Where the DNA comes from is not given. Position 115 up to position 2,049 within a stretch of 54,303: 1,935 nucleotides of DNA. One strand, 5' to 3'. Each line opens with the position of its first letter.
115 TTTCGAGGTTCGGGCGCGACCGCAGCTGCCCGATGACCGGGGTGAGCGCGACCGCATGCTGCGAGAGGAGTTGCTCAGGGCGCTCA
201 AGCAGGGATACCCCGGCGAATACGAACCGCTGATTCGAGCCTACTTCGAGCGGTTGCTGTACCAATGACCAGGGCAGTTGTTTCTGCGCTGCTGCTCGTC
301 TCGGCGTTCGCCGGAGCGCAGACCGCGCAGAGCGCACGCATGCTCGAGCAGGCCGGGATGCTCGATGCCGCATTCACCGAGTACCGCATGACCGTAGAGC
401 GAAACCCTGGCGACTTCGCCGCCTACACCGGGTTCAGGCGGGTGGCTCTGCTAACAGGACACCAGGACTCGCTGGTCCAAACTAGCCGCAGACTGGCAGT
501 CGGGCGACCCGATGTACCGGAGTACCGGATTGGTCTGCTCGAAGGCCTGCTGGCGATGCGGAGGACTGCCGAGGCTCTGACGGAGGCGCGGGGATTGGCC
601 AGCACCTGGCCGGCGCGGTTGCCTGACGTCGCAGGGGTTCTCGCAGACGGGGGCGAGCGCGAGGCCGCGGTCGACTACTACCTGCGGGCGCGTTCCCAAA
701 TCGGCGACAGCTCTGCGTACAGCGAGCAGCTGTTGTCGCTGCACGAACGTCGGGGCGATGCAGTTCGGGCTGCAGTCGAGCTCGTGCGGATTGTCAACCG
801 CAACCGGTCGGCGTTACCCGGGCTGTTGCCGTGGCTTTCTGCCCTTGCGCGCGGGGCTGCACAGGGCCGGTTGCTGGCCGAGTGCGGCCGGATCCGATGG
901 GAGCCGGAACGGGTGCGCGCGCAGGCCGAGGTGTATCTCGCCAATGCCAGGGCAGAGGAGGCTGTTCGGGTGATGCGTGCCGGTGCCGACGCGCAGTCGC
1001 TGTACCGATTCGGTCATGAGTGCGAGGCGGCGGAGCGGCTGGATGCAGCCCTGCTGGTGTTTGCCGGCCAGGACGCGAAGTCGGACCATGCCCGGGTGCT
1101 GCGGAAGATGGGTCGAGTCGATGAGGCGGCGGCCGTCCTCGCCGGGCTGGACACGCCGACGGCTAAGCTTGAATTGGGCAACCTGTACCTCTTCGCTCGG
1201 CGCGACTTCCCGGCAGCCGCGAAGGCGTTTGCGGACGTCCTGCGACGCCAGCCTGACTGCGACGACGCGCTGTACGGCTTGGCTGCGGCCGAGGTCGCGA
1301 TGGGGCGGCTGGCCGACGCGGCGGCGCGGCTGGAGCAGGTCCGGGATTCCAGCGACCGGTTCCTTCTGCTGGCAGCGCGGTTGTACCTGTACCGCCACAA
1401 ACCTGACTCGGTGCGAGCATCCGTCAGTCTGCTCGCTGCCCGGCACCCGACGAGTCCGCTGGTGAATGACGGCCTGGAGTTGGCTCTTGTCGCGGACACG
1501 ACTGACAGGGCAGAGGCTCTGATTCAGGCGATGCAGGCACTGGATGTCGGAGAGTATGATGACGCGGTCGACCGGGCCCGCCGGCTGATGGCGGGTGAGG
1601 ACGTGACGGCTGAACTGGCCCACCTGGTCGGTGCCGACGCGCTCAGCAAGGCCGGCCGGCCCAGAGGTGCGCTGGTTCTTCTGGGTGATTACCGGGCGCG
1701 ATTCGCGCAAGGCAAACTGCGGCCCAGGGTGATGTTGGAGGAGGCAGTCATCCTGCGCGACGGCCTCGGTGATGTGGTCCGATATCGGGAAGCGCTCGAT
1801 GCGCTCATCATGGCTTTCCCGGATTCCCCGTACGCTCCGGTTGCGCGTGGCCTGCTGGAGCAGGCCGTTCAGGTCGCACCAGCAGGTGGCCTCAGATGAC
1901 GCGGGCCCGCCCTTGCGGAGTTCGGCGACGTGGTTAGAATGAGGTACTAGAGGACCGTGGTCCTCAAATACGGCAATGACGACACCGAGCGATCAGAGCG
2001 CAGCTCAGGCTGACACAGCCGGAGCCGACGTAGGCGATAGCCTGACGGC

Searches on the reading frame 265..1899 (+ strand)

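Call 65: search_protein_families(library=pfam, proteins=[window:265-1899:+], max_evalue=0.00001)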
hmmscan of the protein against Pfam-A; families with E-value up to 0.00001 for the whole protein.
window:265-1899:+ (544 aa): 3 families
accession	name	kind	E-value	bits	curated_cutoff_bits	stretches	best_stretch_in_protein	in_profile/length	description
PF14559.12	TPR_19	-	8.5e-07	29.6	25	1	309-361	1-53/68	Tetratricopeptide repeat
PF13432.12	TPR_16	-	2.3e-06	28.4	32.7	1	308-357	6-55/65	Tetratricopeptide repeat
PF13428.12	TPR_14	-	4.9e-06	27.2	23.5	0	300-341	3-43/44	Tetratricopeptide repeat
